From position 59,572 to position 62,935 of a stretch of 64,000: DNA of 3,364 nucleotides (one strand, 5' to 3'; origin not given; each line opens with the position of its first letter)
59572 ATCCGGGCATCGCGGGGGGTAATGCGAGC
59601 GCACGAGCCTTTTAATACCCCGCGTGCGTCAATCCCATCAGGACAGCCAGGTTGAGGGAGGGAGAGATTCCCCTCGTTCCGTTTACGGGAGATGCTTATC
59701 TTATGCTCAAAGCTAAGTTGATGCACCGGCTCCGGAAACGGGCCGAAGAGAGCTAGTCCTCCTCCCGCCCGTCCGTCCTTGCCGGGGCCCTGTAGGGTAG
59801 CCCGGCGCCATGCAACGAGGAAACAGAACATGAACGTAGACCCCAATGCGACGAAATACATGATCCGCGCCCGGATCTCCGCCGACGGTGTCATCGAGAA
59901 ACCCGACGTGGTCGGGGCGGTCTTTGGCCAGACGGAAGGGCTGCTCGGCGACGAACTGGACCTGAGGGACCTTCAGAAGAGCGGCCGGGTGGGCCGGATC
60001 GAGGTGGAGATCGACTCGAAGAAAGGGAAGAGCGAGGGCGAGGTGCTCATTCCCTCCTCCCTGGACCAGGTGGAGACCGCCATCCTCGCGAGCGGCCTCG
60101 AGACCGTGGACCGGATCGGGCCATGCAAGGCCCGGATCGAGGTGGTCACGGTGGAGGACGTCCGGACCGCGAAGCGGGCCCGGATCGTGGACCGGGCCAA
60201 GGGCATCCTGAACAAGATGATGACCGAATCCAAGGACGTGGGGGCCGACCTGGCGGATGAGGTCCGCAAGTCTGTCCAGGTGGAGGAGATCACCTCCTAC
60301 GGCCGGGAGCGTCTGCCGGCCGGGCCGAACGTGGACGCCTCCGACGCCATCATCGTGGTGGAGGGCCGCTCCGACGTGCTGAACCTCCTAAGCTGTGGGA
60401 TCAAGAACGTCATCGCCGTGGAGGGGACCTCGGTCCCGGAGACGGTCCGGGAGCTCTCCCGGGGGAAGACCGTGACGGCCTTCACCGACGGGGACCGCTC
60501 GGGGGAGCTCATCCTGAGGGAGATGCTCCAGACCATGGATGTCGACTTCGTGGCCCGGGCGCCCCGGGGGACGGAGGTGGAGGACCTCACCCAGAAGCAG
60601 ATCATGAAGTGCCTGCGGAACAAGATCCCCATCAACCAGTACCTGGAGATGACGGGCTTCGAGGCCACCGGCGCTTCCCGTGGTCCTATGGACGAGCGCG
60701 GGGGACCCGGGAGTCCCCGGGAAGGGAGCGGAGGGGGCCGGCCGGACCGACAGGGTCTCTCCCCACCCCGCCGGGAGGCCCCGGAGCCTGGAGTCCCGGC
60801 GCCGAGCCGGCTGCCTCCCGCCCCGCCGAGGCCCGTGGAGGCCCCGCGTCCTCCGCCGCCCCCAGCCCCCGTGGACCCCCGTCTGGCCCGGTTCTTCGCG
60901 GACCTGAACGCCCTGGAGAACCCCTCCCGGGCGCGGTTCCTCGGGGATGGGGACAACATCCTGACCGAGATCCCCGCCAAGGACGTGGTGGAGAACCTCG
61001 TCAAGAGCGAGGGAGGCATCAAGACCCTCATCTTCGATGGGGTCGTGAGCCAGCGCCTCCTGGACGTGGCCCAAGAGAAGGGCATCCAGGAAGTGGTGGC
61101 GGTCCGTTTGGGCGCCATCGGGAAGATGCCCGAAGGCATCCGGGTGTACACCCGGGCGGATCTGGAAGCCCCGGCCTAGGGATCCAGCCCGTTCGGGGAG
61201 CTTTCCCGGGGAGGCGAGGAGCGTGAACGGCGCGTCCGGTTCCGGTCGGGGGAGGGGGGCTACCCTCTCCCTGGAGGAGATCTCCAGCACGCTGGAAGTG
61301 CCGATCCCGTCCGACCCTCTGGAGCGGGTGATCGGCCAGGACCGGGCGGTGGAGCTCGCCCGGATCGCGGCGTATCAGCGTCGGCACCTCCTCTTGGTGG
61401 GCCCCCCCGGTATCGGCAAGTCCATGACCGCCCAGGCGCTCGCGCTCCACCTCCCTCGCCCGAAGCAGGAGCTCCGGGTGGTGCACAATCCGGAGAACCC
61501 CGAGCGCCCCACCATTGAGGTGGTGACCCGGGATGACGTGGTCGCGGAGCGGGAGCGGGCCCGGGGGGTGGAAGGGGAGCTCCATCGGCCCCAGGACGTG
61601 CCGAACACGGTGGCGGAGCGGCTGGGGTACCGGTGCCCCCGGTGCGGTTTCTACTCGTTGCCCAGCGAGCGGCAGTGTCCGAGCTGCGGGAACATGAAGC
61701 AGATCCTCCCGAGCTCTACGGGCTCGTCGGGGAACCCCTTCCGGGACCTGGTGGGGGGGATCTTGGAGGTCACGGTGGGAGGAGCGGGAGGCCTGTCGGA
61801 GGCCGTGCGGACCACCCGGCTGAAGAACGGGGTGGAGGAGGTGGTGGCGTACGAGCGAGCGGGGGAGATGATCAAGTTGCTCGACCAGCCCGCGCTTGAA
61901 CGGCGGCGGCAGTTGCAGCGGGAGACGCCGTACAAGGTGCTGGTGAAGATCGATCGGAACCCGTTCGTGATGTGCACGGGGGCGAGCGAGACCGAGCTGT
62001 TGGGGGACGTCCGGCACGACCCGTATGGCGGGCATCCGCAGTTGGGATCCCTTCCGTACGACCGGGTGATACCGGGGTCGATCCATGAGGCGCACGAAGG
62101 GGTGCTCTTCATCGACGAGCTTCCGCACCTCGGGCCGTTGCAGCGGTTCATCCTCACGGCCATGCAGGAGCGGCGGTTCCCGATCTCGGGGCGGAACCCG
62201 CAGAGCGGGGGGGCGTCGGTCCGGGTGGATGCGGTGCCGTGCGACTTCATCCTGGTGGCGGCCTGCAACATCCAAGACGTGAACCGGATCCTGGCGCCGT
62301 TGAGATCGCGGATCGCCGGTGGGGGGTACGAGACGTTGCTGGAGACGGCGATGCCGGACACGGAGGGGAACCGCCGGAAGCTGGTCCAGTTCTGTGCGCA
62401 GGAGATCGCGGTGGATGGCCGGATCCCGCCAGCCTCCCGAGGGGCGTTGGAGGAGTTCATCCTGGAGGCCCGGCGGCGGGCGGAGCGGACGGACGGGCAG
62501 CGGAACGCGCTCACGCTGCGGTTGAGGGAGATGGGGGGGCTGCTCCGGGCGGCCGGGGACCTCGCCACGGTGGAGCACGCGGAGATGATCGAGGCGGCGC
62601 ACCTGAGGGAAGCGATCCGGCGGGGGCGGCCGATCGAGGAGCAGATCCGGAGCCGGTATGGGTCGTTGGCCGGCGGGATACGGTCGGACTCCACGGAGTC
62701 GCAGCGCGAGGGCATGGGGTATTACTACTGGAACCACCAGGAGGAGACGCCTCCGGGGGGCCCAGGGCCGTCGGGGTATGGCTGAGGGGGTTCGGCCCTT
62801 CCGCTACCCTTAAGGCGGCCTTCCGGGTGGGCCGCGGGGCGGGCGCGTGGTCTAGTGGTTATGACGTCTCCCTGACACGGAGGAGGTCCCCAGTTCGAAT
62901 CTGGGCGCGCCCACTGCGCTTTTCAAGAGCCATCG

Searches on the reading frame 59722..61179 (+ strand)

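Call 41: search_protein_families(library=pfam, proteins=[window:59722-61179:+], max_evalue=0.001)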
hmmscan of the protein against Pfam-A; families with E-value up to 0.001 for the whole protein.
window:59722-61179:+ (485 aa): 3 families
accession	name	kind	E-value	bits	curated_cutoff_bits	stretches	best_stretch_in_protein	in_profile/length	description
PF13662.12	Toprim_4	-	9e-11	42.3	25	1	209-271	2-73/85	Toprim domain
PF01751.28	Toprim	-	1.1e-08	35.6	23.1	1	210-284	2-91/96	Toprim domain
PF13155.12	Toprim_2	-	3.4e-06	27.8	22.1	1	211-272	1-66/88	Toprim-like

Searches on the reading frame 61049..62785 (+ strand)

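Call 41: search_protein_families(library=pfam, proteins=[window:61049-62785:+], max_evalue=0.001)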
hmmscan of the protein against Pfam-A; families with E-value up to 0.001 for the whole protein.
window:61049-62785:+ (578 aa): 9 families
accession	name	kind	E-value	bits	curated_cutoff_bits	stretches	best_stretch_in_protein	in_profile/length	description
PF01078.27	Mg_chelatase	-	3.8e-15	56.3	20.3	2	91-141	2-52/207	Magnesium chelatase, subunit ChlI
PF07728.20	AAA_5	-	1.7e-07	31.8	22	0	113-140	1-29/139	AAA domain (dynein-related subfamily)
PF00158.32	Sigma54_activat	-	1e-06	29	20.2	0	343-383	87-128/168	Sigma-54 interaction domain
PF20720.3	nSTAND3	-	1.5e-05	25.2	27.2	1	102-152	8-58/155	Novel STAND NTPase 3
PF13191.12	AAA_16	-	4.3e-05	24.5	32.6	1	103-171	16-85/167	AAA ATPase domain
PF20030.5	bpMoxR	-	5.3e-05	22.8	27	1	93-135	13-55/205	MoxR domain in the MoxR-vWA-beta-propeller ternary systems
PF00004.35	AAA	-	5.9e-05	24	21.2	0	114-135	1-22/131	ATPase family associated with various cellular activities (AAA)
PF13401.12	AAA_22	-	0.00013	22.7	27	1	110-152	4-33/130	AAA domain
PF05496.18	RuvB_N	-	0.00025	21.3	27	0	102-135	24-57/159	Holliday junction DNA helicase RuvB P-loop domain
